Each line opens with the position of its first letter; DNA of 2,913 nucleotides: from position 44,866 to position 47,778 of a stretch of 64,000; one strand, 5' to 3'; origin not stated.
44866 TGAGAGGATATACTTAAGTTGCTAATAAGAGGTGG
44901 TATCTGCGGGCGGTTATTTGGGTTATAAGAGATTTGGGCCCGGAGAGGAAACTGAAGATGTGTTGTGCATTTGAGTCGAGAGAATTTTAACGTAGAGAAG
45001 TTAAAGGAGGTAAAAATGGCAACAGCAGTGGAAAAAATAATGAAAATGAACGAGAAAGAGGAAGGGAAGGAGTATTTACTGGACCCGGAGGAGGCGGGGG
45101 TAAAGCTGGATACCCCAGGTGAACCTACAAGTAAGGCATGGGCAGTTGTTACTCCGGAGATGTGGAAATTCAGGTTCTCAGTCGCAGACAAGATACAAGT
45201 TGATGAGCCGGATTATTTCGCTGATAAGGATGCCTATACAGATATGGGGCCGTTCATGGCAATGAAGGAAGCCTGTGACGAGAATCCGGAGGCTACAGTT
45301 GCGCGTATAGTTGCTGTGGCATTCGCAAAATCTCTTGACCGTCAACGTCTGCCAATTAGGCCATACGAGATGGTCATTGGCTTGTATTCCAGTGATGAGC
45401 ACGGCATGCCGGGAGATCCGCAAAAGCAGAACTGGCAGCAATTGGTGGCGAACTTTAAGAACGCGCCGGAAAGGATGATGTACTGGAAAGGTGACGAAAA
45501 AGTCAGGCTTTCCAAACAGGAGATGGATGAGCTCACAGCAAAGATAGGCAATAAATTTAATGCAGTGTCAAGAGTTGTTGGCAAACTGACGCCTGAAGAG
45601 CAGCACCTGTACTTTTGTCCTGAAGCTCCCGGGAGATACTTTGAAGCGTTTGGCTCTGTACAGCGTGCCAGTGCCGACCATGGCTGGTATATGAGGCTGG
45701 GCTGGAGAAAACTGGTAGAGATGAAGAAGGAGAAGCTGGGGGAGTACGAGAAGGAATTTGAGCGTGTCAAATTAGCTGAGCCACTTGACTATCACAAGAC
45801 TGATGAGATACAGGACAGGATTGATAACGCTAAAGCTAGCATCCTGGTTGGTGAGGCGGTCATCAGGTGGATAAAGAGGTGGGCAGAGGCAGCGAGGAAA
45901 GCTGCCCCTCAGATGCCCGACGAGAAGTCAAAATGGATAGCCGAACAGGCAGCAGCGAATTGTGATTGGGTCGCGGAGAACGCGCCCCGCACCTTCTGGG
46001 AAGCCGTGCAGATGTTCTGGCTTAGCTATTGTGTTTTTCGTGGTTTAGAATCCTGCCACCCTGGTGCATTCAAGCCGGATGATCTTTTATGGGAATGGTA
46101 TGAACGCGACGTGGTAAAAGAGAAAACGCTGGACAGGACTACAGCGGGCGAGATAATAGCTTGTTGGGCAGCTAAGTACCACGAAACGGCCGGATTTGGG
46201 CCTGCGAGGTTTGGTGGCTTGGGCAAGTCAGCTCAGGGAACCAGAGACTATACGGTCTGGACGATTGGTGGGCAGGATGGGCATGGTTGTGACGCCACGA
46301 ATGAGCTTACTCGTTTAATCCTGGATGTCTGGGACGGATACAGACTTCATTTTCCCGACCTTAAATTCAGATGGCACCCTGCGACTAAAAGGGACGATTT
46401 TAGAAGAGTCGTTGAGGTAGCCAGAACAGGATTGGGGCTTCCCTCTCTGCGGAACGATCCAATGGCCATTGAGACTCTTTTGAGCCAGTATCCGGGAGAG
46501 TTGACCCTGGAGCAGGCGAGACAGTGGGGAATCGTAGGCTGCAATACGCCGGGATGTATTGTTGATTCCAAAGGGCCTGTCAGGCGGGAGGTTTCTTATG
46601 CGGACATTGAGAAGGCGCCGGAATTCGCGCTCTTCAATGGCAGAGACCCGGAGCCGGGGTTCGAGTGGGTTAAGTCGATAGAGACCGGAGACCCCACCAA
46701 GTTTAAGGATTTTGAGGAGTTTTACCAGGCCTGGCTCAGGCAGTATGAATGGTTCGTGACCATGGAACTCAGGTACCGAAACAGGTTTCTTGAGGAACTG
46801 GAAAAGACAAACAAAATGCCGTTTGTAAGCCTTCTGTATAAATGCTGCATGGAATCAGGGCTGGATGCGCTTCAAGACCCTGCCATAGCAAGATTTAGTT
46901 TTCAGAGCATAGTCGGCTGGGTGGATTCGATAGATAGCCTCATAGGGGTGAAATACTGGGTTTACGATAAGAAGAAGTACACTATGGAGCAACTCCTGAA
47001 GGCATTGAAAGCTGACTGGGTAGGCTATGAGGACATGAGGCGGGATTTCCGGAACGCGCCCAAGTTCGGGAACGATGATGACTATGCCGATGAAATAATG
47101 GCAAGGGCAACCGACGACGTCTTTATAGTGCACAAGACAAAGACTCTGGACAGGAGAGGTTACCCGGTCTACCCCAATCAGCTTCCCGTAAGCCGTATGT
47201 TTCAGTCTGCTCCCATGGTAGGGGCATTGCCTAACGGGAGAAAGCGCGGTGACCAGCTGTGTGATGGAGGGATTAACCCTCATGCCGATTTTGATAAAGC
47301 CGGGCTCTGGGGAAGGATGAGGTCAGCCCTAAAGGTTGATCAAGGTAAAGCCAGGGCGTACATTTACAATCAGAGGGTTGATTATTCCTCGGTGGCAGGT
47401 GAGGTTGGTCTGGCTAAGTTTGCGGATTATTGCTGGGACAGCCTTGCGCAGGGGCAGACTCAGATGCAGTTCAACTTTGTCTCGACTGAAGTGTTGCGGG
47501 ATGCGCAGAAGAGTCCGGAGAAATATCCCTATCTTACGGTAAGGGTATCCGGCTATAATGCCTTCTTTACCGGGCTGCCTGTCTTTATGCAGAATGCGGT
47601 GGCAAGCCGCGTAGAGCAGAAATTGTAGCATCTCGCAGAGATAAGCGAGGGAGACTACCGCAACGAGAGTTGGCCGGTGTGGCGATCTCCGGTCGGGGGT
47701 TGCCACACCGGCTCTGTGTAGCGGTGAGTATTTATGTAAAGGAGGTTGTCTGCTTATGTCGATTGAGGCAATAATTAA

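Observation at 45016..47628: Glycyl radical enzyme with a non-canonical Cys loop (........) and unknown substrate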

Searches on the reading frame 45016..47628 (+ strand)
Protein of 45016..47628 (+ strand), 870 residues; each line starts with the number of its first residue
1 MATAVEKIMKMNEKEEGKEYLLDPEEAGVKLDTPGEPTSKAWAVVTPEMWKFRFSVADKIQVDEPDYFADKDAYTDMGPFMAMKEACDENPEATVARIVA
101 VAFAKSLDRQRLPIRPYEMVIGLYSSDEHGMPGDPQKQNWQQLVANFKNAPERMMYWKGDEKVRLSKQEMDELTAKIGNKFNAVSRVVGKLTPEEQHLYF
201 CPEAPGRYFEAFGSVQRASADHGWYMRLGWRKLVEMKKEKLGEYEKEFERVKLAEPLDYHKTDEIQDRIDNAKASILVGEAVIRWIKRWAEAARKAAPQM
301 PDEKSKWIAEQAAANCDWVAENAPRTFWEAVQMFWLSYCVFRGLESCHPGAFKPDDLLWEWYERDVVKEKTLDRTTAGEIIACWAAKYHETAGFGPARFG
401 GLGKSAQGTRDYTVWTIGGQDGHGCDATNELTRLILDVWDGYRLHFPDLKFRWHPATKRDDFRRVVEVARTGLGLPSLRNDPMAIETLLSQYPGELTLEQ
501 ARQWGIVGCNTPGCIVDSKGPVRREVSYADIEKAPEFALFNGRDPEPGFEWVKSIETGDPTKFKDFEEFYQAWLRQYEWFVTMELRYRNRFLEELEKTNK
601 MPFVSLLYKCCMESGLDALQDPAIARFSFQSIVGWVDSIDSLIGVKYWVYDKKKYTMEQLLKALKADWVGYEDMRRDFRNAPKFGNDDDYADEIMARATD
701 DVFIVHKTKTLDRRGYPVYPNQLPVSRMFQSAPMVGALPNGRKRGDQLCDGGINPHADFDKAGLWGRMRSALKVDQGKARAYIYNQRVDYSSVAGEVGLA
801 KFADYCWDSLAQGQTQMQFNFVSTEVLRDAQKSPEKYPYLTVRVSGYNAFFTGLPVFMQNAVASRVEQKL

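Call 3: search_protein_families(library=pfam, proteins=[window:45016-47628:+])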
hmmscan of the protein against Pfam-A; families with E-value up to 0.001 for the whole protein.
window:45016-47628:+ (870 aa): 2 families
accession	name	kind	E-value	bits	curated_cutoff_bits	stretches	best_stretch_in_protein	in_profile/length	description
PF02901.20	PFL-like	-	4.6e-97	326.7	24.3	1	71-726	17-641/647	Pyruvate formate lyase-like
PF01228.26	Gly_radical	-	8.1e-18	65.4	22.2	1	751-852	3-106/106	Glycine radical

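Call 4: search_protein_families(library=ncbifam, proteins=[window:45016-47628:+])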
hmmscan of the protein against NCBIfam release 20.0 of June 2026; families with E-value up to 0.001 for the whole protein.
window:45016-47628:+ (870 aa): 12 families
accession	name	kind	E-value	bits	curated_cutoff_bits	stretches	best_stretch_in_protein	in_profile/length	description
NF043068.1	glycl_HYPD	equivalog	4.3e-94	316.1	1100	1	254-869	178-783/784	trans-4-hydroxy-L-proline dehydratase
NF048011.1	SfplDhtHpsGDes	equivalog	2.2e-88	297.5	1000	1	251-868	207-819/821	(2S)-3-sulfopropanediol dehydratase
TIGR01774.1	PFL2-3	subfamily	3.3e-84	283.6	678.2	1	271-870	197-786/786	formate C-acetyltransferase/glycerol dehydratase family glycyl radical enzyme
TIGR04394.1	choline_CutC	equivalog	6e-75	253.3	1050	1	251-866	182-784/789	choline trimethylamine-lyase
NF048009.1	SfplDhtHpfGKleb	equivalog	7.7e-69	232.7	1000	1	258-868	211-822/824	(2S)-3-sulfopropanediol dehydratase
NF033718.1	indole_decarb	equivalog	1.6e-65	221.8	1100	2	261-672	246-647/868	indoleacetate decarboxylase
NF033715.1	glycyl_HPDL_Lrg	equivalog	9.6e-59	199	1150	2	267-666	267-676/901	4-hydroxyphenylacetate decarboxylase large subunit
NF007437.0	PRK09983.1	equivalog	1e-53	182.6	1109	2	600-869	492-764/765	formate C-acetyltransferase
TIGR01255.1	pyr_form_ly_1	equivalog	4.7e-11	41.9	994.2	1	609-866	488-739/744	formate C-acetyltransferase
NF038360.1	rad_fix_GrcA3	exception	7.6e-11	41.9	158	1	812-866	19-73/78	autonomous glycyl radical cofactor GrcA3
TIGR04365.1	spare_glycyl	equivalog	1.5e-08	34.9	170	1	812-865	67-120/126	autonomous glycyl radical cofactor GrcA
NF008341.1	PRK11127.1-1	equivalog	4.2e-08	33.1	145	1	815-865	24-74/80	autonomous glycyl radical cofactor GrcA2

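Call 5: search_solved_structures(query=window:45016-47628:+, show_alignments=3)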
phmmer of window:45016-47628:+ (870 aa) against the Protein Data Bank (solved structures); distinct sequences matched with E-value up to 0.001: 34.
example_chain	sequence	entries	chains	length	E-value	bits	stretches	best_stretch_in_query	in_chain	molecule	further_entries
9o8u_A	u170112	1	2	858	3.8e-99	336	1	192-867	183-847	1-methyl alkyl succinate synthase subunit MasD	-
4pkc_A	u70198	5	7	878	7.8e-81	275.4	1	267-868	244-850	TutD | benzylsuccinate synthase alpha chain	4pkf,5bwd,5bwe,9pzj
6vxc_A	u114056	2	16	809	3.4e-75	256.8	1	256-868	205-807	Trans-4-hydroxy-L-proline dehydratase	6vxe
5ymr_B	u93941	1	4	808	1.2e-69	238.4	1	246-865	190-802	Formate acetyltransferase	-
7kq3_A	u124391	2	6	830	3.3e-69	236.9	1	259-865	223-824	Isethionate sulfite-lyase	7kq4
1r8w_A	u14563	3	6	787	1.6e-68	234.7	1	102-868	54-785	glycerol dehydratase | B12-independent glycerol dehydratase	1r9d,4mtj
6lon_B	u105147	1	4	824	2.2e-65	224.3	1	250-867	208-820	PFL2/glycerol dehydratase family glycyl radical enzyme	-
8iof_A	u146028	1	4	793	6.7e-65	222.7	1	229-867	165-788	Benzylsuccinate synthase alpha subunit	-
8id1_A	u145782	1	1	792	2.7e-64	220.7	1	257-865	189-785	Formate C-acetyltransferase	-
5kdp_A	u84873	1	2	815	1.6e-63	218.1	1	236-865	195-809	Choline trimethylamine-lyase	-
9ht9_A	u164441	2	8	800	2.1e-63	217.7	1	236-865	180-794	Choline trimethylamine-lyase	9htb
9r0v_A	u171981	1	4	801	2.1e-63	217.7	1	236-865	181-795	Choline trimethylamine-lyase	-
5faw_A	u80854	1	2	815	2.3e-63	217.6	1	236-865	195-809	Choline trimethylamine-lyase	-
6vue_A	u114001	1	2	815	2.3e-63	217.6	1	236-865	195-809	Choline trimethylamine-lyase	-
5fav_A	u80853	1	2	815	2.3e-63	217.6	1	236-865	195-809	Choline trimethylamine-lyase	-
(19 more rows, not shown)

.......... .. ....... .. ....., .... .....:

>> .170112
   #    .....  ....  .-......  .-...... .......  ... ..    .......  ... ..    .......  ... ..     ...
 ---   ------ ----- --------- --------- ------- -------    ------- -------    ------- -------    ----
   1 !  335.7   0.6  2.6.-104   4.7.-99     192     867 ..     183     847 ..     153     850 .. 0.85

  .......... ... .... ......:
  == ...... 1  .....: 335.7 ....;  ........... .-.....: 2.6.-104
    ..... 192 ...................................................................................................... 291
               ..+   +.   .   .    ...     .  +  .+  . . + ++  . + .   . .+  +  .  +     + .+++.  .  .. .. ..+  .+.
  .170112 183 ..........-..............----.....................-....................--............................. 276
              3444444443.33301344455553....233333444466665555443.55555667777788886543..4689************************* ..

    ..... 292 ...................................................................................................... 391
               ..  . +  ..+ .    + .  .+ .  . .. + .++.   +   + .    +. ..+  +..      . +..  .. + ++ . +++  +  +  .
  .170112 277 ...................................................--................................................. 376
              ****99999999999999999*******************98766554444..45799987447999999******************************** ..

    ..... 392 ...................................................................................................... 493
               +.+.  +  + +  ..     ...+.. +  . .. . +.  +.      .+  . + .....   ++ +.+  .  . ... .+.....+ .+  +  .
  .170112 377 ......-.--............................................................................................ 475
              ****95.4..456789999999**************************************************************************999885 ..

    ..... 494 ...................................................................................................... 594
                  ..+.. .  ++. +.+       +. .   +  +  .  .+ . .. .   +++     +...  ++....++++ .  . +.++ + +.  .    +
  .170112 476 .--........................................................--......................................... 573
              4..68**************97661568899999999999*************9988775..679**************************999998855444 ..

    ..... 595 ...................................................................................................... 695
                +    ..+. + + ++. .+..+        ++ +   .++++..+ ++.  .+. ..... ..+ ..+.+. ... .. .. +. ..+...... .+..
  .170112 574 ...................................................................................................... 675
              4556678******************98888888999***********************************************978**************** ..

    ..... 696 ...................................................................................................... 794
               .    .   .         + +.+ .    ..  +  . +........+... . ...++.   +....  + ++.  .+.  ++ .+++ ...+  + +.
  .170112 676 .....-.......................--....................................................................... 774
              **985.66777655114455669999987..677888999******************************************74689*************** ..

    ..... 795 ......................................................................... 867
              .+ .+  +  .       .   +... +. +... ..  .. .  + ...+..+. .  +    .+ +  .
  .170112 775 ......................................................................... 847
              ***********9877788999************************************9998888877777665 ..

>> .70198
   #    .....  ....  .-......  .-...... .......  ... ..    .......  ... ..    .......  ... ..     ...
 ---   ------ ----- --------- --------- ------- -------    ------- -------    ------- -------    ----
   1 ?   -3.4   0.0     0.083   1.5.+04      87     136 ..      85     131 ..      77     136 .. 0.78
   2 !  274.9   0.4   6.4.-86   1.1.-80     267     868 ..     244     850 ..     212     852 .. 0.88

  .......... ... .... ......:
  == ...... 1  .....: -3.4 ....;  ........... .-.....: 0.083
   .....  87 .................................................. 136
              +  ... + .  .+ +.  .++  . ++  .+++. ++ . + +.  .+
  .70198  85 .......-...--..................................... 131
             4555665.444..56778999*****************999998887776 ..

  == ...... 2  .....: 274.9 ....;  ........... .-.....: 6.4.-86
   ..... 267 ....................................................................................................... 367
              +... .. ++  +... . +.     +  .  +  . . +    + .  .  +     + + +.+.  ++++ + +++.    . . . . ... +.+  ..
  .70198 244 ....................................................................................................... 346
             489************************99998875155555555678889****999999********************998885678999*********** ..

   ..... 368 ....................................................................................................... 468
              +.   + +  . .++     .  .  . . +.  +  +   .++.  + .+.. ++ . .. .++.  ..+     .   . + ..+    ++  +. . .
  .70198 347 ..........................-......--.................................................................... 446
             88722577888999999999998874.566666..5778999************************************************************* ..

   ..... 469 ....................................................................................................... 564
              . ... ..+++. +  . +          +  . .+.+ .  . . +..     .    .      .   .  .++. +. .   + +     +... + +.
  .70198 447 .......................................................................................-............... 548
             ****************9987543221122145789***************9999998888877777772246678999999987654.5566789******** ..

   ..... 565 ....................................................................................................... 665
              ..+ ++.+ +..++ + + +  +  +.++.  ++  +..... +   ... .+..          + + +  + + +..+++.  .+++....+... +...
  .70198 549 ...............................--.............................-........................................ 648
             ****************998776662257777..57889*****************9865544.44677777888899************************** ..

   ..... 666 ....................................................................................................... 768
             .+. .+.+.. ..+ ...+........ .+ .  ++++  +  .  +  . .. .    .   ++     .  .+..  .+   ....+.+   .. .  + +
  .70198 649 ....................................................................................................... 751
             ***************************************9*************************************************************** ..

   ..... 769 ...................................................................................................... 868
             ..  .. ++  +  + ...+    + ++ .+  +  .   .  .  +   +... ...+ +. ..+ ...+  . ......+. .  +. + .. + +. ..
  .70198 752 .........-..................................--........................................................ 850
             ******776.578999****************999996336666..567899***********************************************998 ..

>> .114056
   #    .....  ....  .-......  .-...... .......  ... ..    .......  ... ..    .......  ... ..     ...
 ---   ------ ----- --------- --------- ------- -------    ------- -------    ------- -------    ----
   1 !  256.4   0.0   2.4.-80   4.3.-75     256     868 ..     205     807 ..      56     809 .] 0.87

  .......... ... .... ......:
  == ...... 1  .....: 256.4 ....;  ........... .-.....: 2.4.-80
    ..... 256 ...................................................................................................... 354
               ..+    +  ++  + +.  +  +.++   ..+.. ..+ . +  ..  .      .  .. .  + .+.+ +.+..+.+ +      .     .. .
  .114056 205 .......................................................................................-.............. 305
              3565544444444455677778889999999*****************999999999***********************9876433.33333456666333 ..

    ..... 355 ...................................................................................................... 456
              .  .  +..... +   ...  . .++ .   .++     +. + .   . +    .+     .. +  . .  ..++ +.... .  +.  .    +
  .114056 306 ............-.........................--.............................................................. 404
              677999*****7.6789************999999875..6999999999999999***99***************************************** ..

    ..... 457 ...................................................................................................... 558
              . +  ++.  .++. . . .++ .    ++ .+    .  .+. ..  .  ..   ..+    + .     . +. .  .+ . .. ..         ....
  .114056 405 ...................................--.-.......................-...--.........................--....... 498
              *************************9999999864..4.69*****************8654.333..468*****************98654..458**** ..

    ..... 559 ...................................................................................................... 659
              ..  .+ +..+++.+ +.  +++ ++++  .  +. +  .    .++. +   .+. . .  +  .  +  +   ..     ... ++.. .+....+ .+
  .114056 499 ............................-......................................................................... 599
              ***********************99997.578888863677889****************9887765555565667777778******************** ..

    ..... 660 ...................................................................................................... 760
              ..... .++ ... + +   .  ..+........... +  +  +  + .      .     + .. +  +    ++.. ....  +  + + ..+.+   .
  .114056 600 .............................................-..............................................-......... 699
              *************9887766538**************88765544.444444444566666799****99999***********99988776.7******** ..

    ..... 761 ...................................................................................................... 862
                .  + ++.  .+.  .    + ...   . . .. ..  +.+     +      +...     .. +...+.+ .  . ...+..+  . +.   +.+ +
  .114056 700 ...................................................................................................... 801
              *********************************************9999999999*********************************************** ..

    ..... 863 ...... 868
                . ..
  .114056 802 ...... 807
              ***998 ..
